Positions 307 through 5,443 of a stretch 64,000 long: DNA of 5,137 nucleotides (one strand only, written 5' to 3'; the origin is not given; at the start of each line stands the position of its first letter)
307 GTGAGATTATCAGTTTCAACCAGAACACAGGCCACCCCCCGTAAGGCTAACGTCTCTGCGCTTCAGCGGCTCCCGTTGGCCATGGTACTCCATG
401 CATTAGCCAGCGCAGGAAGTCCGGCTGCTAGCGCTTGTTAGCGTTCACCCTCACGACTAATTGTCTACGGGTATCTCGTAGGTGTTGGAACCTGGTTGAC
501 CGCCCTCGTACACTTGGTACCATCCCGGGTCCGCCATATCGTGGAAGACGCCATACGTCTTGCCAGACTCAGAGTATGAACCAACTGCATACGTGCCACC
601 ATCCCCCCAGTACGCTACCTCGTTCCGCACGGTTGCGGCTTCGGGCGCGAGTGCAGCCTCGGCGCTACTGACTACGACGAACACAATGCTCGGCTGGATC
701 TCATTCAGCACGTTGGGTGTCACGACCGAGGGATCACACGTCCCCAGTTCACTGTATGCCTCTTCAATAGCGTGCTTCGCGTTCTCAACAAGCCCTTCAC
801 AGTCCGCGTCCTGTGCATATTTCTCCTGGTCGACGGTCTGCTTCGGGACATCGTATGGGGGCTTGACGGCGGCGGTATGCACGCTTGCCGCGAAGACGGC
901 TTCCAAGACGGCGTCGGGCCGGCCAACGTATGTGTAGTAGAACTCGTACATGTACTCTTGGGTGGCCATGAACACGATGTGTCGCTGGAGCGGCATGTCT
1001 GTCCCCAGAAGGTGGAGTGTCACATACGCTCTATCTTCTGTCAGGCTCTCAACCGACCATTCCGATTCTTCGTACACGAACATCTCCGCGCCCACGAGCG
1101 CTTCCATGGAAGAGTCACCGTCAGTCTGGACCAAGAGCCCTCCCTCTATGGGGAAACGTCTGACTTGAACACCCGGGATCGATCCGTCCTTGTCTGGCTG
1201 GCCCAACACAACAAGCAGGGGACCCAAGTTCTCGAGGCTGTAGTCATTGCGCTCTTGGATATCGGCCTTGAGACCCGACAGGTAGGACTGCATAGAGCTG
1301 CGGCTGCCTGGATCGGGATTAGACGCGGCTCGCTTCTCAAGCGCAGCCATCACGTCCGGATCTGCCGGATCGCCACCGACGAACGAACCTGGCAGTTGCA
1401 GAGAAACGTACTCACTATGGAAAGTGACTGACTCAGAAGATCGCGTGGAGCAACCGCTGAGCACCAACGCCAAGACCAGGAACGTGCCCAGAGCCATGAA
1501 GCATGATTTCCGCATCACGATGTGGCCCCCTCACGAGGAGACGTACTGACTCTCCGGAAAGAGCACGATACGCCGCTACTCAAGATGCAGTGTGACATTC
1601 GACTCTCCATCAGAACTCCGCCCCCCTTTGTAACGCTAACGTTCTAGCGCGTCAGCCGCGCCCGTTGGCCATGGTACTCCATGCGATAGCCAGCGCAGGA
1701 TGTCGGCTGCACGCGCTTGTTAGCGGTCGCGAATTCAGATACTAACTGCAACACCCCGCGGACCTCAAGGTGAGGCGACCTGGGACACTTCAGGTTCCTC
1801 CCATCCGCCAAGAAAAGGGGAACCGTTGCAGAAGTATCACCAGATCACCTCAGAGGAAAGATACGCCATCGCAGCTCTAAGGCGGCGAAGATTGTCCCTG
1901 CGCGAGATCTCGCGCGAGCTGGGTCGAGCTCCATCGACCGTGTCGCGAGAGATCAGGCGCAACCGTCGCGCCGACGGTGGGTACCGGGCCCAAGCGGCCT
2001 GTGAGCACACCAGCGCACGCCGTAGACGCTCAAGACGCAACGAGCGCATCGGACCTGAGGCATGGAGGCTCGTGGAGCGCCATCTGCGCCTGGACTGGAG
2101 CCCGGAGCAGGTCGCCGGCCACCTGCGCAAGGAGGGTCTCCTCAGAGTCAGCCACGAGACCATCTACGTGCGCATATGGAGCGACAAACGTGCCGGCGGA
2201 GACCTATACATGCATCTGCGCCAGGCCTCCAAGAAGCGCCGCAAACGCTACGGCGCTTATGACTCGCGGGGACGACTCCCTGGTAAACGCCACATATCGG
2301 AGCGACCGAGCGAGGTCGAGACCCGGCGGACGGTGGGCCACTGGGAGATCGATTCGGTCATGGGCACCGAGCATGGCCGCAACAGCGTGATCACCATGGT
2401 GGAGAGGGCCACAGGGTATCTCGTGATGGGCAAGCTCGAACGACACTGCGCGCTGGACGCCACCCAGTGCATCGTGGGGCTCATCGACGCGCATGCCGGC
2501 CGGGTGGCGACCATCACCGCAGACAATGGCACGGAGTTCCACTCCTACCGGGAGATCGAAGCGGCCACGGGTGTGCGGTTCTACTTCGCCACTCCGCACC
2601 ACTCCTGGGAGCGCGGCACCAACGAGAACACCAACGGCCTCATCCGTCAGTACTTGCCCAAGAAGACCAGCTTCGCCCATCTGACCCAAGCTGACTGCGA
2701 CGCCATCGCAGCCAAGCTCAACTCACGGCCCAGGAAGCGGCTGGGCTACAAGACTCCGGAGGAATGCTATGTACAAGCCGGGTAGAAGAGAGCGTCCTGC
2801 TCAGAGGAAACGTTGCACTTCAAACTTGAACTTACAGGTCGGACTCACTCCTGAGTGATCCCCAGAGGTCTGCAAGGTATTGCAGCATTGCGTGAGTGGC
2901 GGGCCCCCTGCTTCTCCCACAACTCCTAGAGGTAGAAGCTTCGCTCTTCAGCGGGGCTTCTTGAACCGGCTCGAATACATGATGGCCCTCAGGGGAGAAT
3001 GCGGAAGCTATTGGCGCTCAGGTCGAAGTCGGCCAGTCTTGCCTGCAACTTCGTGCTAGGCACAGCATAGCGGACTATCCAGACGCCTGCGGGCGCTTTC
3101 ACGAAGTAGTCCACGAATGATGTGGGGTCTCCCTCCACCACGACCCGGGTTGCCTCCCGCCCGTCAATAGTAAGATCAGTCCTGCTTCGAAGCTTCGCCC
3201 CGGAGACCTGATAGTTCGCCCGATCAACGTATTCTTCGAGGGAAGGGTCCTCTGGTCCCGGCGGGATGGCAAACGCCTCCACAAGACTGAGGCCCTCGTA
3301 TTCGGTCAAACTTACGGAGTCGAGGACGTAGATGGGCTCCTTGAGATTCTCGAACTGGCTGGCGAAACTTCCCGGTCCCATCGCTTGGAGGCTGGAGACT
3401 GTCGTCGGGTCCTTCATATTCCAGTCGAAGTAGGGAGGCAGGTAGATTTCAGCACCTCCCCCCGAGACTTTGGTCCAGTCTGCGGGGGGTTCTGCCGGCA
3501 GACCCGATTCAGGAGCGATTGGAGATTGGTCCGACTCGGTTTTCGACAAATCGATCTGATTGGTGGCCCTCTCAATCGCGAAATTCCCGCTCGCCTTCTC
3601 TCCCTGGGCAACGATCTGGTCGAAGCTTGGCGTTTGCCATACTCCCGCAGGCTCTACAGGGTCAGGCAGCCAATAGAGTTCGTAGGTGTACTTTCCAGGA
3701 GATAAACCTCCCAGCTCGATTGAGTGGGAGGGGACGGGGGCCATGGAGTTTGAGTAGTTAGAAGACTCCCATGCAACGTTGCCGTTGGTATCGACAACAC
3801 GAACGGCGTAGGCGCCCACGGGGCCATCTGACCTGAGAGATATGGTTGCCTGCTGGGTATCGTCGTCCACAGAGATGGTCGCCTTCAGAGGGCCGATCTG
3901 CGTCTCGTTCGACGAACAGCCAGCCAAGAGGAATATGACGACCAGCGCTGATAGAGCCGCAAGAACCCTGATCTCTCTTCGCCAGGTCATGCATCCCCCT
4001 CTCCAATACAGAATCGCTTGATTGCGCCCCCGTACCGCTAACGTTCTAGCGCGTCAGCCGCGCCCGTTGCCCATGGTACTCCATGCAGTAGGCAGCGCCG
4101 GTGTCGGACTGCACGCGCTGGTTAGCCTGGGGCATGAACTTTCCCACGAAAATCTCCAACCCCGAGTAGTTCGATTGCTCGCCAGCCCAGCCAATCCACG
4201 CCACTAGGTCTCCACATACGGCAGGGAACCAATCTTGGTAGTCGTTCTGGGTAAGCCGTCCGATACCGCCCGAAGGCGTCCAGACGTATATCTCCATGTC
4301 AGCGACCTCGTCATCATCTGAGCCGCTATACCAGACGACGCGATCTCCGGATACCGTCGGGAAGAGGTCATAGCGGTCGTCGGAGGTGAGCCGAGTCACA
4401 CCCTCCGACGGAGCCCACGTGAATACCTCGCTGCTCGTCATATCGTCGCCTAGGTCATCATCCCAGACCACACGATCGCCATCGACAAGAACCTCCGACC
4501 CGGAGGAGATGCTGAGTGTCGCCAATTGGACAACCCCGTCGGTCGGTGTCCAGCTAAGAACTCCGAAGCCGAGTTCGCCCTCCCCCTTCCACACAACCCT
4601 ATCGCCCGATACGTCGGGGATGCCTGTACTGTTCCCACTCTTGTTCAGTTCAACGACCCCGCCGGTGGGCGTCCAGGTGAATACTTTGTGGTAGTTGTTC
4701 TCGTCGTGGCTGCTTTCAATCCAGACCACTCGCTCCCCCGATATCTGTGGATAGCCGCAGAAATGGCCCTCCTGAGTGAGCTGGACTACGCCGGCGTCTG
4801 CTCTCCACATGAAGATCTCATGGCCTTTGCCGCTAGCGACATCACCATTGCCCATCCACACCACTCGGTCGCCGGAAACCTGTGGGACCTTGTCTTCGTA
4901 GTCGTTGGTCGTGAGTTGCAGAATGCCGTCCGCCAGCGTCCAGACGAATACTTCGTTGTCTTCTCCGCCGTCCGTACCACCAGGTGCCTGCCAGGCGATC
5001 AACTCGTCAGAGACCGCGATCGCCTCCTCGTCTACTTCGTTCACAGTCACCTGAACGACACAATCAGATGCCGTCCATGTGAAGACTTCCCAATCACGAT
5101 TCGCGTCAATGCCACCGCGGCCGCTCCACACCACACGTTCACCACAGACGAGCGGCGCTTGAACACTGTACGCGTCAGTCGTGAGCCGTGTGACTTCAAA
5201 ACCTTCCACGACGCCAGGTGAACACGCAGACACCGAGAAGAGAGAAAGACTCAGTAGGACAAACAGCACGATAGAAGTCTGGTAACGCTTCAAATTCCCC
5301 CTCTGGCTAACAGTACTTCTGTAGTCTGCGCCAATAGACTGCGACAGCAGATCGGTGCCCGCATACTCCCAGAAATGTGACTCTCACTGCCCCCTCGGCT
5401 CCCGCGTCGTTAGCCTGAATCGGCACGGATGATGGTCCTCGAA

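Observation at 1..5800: Decayed chromosomal integron with the integrase co-oriented with lipoprotein-only cassettes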

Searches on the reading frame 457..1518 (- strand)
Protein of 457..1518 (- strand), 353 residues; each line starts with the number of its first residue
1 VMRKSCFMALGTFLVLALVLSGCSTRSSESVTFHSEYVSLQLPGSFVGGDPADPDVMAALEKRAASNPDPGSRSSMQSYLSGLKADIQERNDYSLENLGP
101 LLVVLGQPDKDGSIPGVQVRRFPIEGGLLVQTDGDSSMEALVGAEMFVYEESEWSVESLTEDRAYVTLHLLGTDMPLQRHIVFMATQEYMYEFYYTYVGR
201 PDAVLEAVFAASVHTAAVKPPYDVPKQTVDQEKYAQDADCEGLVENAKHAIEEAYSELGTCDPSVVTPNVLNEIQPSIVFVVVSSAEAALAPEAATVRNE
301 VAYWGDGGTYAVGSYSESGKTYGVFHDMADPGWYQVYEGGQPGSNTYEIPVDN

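Call 10: find_encoding_contigs(protein=window:457-1518:-, flank=10000, max_places=10)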
Protein window:457-1518:- (353 aa): no gene with exactly this product is on record in the collection.

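Call 11: find_encoding_contigs(protein=window:457-1515:-, flank=10000, max_places=10)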
Protein window:457-1515:- (352 aa): 2 contigs read that carry it; 2 places shown.
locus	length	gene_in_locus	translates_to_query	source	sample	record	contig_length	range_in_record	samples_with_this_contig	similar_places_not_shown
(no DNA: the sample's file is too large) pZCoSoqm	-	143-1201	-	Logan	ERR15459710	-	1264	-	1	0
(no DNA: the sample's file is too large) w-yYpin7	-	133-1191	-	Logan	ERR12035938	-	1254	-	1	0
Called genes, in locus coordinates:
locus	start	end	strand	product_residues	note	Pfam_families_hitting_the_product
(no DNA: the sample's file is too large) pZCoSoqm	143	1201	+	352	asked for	-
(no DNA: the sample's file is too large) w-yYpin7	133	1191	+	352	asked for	-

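Call 13: search_protein_families(library=pfam, proteins=[window:457-1518:-], max_evalue=0.01)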
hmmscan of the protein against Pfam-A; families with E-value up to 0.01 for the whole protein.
window:457-1518:- (353 aa): 0 families

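Call 69: search_protein_families(library=pfam, proteins=[window:457-1518:-, L039:2143-2712:+], max_evalue=5)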
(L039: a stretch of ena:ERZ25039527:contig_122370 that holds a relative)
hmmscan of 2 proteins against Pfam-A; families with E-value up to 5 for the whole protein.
window:457-1518:- (353 aa): 1 family
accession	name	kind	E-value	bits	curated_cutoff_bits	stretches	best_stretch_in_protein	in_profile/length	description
PF08139.17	LPAM_1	-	2.4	9.2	20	1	13-24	7-18/18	Prokaryotic membrane lipoprotein lipid attachment site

L039:2143-2712:+ (189 aa): 1 family
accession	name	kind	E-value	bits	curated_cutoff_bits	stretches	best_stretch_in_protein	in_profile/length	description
PF13643.11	DUF4145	-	2.9e-05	24.5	23.1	1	90-170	7-81/88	Domain of unknown function (DUF4145)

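Call 70: search_protein_families(library=ncbifam, proteins=[window:457-1518:-, L039:2143-2712:+], max_evalue=1)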
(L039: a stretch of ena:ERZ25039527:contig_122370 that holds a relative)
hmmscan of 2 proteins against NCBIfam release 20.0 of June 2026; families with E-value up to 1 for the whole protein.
window:457-1518:- (353 aa): 1 family
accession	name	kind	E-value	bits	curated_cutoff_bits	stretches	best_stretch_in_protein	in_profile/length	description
NF003993.0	PRK05472.2-2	equivalog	0.23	11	217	1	270-316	20-67/212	redox-sensing transcriptional repressor Rex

L039:2143-2712:+ (189 aa): 1 family
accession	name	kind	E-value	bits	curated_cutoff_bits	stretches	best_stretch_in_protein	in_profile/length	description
NF008521.0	PRK11448.1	equivalog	0.004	15.2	729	1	91-160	28-99/1123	type I restriction-modification system endonuclease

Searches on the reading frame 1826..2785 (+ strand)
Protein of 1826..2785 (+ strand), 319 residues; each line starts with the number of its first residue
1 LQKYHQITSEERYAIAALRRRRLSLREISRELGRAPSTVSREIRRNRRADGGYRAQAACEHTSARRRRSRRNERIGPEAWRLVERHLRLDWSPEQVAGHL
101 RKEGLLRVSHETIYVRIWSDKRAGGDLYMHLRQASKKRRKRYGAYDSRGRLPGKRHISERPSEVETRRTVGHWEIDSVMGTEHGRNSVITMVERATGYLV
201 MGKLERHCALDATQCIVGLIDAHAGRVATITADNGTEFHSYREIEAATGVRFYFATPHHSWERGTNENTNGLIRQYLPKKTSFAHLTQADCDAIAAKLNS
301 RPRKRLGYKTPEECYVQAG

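Call 13: search_protein_families(library=pfam, proteins=[window:1826-2785:+], max_evalue=0.01)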
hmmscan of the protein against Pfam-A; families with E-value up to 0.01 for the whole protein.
window:1826-2785:+ (319 aa): 8 families
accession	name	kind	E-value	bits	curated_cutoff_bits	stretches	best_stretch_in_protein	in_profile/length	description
PF13936.12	HTH_38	-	2e-15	56.7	27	1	3-46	1-44/44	Helix-turn-helix domain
PF00665.32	rve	-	4.8e-09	36.8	32.6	1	170-259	5-101/102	Integrase core domain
PF13384.12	HTH_23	-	6.8e-06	26.2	24.6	1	9-47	4-42/50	Homeodomain-like domain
PF13565.12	HTH_32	-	0.00016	22.6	33.7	1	38-114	1-70/73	Homeodomain-like domain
PF13693.12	HTH_35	-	0.0012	19.3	25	1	15-46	8-39/75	Winged helix-turn-helix DNA-binding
PF13683.12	rve_3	-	0.0013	18.9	26.5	1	249-311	2-67/67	Integrase core domain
PF13518.12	HTH_28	-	0.0032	18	25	0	17-48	8-38/52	Helix-turn-helix domain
PF09339.16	HTH_IclR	-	0.0062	16.7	22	0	19-41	15-37/52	IclR helix-turn-helix domain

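Call 70: search_protein_families(library=ncbifam, proteins=[window:1826-2785:+], max_evalue=1)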
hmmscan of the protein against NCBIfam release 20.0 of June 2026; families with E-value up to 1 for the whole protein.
window:1826-2785:+ (319 aa): 6 families
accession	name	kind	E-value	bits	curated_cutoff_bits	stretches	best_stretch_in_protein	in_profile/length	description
NF033563.0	transpos_IS30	equivalog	1.7e-89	300.1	80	1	37-304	1-267/267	IS30 family transposase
NF033577.2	transpos_IS481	equivalog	1.6e-15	57.4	224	1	12-313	2-282/284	IS481 family transposase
NF033516.0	transpos_IS3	equivalog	4.2e-07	29.5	160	1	8-314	86-368/369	IS3 family transposase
NF033546.1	transpos_IS21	equivalog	1.4e-06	28.1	160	2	17-84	3-59/294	IS21 family transposase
NF033545.0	transpos_IS630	equivalog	0.01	15.3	100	1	11-114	1-102/299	IS630 family transposase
TIGR02937.1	sigma70-ECF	superfamily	0.81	9.3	42.9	1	8-47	119-158/165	sigma-70 family RNA polymerase sigma factor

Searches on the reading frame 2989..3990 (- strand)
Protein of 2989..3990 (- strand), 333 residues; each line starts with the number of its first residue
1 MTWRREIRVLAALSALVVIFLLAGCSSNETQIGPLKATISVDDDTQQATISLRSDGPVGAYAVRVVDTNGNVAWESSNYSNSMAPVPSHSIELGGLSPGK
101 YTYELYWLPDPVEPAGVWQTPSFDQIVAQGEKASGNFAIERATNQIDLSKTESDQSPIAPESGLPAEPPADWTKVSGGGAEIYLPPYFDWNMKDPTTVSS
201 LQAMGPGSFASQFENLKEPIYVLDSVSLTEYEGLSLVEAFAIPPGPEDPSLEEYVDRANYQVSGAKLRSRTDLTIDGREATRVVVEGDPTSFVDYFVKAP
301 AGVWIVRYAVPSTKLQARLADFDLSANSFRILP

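Call 13: search_protein_families(library=pfam, proteins=[window:2989-3990:-], max_evalue=0.01)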
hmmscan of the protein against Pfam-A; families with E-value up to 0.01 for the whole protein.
window:2989-3990:- (333 aa): 0 families

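Call 16: find_encoding_contigs(protein=window:2989-3990:-, flank=10000, max_places=10)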
Protein window:2989-3990:- (333 aa): 2 contigs read that carry it; 2 places shown.
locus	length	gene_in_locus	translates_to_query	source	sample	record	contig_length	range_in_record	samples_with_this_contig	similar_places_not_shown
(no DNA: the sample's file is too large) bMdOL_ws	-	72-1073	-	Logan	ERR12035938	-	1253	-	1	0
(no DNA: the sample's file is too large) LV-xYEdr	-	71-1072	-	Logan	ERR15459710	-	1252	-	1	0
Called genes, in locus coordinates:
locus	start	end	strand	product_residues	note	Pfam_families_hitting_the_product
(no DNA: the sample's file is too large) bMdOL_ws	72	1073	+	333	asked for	-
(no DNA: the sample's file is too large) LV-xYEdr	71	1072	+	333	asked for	-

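Call 69: search_protein_families(library=pfam, proteins=[window:2989-3990:-, L039:2143-2712:+], max_evalue=5)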
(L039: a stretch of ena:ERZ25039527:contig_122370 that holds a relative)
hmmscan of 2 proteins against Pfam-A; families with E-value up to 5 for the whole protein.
window:2989-3990:- (333 aa): 2 families
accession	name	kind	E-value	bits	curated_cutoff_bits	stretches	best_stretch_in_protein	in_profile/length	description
PF23623.1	GBD_IRG7_N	-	0.13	12.9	27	1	37-80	15-57/95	IRG7 N-terminal galactose binding domain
PF11589.14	DUF3244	-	0.17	12.3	25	1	35-106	20-84/96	Domain of unknown function (DUF3244)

L039:2143-2712:+ (189 aa): 1 family
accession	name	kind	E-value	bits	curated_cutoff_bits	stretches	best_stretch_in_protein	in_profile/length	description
PF13643.11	DUF4145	-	2.9e-05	24.5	23.1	1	90-170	7-81/88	Domain of unknown function (DUF4145)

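Call 70: search_protein_families(library=ncbifam, proteins=[window:2989-3990:-, L039:2143-2712:+], max_evalue=1)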
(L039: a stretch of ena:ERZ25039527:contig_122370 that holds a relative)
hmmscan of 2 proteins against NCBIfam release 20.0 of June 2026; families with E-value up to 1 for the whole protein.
window:2989-3990:- (333 aa): 1 family
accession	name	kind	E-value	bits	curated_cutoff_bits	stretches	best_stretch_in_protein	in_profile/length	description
NF033216.1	lipo_YgdI_YgdR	subfamily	0.019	14.9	42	1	8-29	2-23/71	YgdI/YgdR family lipoprotein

L039:2143-2712:+ (189 aa): 1 family
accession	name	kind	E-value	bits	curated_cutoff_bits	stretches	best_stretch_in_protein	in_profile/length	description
NF008521.0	PRK11448.1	equivalog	0.004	15.2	729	1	91-160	28-99/1123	type I restriction-modification system endonuclease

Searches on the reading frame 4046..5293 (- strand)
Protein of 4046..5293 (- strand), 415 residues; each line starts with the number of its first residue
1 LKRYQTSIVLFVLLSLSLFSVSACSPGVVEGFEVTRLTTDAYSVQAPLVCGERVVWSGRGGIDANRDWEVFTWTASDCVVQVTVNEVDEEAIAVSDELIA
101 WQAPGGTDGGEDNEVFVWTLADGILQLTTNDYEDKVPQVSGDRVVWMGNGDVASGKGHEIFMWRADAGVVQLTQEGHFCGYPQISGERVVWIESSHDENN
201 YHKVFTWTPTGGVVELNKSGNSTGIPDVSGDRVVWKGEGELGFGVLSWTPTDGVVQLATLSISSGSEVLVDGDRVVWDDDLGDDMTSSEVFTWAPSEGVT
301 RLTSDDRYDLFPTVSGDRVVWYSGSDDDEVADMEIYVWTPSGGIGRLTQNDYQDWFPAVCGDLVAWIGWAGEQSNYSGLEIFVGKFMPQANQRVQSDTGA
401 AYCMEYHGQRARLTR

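Call 13: search_protein_families(library=pfam, proteins=[window:4046-5293:-], max_evalue=0.01)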
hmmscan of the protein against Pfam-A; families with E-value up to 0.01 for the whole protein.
window:4046-5293:- (415 aa): 0 families

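Call 15: find_encoding_contigs(protein=window:4046-5293:-, flank=10000, max_places=10)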
Protein window:4046-5293:- (415 aa): no gene with exactly this product is on record in the collection.

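Call 69: search_protein_families(library=pfam, proteins=[window:4046-5293:-], max_evalue=5)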
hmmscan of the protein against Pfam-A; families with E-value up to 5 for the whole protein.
window:4046-5293:- (415 aa): 1 family
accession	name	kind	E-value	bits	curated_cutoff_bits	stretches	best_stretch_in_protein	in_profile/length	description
PF24523.1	DUF7595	-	0.021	14.7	27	1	287-337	97-145/306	Domain of unknown function (DUF7595)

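Call 70: search_protein_families(library=ncbifam, proteins=[window:4046-5293:-], max_evalue=1)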
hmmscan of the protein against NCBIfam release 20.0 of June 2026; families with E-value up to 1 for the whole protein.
window:4046-5293:- (415 aa): 1 family
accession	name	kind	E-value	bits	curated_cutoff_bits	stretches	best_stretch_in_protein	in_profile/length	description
TIGR04275.1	beta_prop_Msarc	repeat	3.4e-26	90.7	85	6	300-324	2-26/40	beta-propeller repeat protein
